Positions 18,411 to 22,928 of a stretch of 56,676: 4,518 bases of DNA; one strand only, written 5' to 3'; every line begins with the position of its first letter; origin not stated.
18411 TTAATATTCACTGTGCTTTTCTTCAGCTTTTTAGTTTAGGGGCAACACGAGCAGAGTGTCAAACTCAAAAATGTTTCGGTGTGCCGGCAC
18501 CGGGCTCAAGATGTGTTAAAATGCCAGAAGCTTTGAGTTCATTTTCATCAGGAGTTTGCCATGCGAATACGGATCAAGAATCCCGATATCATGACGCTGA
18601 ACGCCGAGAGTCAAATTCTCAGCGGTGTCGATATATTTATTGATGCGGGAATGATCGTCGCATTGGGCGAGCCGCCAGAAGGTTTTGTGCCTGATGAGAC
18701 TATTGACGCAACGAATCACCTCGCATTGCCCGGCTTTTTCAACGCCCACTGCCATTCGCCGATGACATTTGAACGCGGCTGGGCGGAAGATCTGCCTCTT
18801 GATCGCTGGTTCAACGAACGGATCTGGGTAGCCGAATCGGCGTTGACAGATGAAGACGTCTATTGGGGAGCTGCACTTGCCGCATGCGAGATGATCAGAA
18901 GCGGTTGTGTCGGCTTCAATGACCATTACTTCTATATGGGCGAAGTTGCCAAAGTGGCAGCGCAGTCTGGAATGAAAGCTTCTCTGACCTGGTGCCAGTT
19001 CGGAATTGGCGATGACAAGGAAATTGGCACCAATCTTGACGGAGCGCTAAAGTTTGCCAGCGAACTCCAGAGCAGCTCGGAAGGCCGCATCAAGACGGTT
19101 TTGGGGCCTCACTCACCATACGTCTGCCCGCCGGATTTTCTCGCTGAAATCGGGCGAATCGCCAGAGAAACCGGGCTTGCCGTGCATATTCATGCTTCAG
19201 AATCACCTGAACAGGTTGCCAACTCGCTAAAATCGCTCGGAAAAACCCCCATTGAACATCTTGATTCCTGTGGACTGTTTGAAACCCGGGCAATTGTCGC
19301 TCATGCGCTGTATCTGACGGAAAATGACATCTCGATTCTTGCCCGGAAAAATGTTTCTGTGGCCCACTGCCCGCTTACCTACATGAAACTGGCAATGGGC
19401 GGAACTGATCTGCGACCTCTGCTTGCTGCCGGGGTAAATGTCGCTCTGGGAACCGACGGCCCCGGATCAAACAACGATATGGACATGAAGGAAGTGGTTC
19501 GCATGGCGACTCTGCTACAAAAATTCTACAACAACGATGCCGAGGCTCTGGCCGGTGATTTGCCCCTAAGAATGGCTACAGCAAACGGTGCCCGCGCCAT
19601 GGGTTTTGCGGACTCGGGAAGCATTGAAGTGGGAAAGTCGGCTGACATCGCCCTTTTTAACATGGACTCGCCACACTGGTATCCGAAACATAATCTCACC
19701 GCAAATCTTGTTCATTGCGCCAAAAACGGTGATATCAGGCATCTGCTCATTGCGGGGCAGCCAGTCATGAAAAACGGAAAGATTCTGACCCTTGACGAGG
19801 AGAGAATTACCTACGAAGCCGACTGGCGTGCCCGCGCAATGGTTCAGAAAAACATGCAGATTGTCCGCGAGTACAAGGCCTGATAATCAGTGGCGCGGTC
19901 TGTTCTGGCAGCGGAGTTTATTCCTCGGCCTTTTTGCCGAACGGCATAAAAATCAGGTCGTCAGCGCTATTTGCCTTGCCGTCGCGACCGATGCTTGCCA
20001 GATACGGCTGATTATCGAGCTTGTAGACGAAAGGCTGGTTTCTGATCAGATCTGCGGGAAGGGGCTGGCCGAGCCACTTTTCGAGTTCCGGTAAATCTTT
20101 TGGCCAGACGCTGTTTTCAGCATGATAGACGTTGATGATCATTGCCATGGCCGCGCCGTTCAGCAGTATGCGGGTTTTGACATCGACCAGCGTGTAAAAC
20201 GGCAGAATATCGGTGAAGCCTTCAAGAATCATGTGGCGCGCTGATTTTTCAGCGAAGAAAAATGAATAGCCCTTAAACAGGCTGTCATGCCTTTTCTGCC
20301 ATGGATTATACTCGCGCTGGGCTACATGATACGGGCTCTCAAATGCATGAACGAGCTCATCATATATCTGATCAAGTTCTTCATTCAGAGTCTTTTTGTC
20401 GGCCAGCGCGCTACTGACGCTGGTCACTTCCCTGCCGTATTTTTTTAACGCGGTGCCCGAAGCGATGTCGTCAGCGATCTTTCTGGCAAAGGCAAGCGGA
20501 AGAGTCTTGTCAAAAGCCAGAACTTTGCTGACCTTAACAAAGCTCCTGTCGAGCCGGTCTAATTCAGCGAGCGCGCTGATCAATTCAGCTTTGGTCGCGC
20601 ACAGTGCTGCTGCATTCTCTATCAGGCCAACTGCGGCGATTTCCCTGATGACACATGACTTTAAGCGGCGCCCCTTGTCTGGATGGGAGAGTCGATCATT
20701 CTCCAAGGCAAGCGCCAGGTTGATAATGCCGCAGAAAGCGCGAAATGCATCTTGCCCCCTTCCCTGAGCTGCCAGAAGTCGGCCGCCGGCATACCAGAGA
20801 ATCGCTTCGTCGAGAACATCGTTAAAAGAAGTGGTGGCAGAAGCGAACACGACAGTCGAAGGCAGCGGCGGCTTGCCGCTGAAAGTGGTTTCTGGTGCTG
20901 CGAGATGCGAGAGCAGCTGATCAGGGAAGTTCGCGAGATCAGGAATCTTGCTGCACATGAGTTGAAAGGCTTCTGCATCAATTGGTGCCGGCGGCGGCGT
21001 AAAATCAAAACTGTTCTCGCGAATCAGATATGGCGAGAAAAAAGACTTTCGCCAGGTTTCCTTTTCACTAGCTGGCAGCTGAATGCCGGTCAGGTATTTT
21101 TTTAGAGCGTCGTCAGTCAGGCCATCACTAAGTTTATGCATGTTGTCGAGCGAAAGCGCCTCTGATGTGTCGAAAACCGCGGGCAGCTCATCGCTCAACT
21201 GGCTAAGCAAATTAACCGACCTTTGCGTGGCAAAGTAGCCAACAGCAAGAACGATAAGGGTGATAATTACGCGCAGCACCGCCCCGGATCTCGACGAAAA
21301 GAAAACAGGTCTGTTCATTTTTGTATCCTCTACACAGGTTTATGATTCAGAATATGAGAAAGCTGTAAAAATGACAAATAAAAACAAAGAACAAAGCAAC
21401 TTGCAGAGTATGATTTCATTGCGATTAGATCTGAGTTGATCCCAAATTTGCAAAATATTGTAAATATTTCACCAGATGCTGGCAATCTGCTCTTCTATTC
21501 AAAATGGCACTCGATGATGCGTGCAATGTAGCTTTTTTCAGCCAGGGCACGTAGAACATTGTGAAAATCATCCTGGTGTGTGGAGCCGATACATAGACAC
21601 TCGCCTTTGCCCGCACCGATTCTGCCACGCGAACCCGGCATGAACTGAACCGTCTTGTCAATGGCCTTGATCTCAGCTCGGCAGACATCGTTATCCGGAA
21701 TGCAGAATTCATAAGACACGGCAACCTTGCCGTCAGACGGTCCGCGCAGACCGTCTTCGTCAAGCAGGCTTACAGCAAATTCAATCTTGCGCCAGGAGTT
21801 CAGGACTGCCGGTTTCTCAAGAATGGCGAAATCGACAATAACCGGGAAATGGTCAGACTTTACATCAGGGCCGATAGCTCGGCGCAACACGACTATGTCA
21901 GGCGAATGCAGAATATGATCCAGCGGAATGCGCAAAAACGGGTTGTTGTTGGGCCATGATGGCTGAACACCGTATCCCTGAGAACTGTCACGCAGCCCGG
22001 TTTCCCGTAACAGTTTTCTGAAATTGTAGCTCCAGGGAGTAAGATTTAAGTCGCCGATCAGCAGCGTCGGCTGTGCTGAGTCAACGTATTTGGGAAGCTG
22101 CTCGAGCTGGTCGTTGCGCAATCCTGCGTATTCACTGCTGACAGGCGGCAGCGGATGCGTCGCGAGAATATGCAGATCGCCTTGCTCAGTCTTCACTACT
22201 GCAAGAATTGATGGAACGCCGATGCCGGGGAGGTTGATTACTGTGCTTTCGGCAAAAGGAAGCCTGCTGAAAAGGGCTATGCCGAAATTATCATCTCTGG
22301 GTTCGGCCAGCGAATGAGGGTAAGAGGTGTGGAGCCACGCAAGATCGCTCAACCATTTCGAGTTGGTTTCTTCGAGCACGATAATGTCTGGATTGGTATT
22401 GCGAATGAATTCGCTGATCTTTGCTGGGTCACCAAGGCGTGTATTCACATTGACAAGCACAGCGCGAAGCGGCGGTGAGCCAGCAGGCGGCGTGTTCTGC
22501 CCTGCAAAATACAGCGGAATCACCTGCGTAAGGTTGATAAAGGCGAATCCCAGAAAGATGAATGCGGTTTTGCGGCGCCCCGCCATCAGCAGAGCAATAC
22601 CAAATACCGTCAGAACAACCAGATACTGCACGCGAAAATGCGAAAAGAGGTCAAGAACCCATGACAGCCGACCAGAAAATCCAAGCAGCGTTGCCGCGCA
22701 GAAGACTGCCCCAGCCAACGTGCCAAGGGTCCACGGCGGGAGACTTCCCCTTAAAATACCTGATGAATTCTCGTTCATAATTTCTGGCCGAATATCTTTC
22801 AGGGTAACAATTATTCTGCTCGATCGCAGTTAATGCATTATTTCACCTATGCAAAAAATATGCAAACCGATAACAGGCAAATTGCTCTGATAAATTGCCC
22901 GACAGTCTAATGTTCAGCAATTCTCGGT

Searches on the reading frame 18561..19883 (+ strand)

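Call 8: search_protein_families(library=pfam, proteins=[window:18561-19883:+])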
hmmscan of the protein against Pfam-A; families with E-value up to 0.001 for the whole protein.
window:18561-19883:+ (440 aa): 2 families
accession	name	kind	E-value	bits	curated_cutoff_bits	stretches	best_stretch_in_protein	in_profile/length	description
PF01979.26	Amidohydro_1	-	3.9e-62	210.9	25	1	55-402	2-345/345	Amidohydrolase family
PF07969.17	Amidohydro_3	-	1.7e-17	64.5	29.7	1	194-402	264-471/472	Amidohydrolase family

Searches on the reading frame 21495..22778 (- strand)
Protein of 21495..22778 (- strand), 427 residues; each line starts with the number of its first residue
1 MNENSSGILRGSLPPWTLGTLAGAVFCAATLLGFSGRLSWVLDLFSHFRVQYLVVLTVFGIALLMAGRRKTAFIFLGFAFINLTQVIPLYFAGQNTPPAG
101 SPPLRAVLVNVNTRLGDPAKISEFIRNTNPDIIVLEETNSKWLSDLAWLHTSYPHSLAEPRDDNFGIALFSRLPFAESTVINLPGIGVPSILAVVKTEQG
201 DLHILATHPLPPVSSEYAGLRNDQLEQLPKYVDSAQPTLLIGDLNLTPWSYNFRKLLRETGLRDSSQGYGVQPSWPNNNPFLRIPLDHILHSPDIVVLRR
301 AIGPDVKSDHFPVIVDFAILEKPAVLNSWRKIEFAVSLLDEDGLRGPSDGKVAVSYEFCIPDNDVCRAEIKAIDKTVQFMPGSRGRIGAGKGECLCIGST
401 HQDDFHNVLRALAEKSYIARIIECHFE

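Call 8: search_protein_families(library=pfam, proteins=[window:21495-22778:-])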
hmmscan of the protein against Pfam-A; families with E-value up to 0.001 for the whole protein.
window:21495-22778:- (427 aa): 1 family
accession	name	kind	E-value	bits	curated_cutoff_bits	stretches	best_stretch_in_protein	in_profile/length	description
PF03372.29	Exo_endo_phos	-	1.5e-27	97.2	24.5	1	110-310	4-225/225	Endonuclease/Exonuclease/phosphatase family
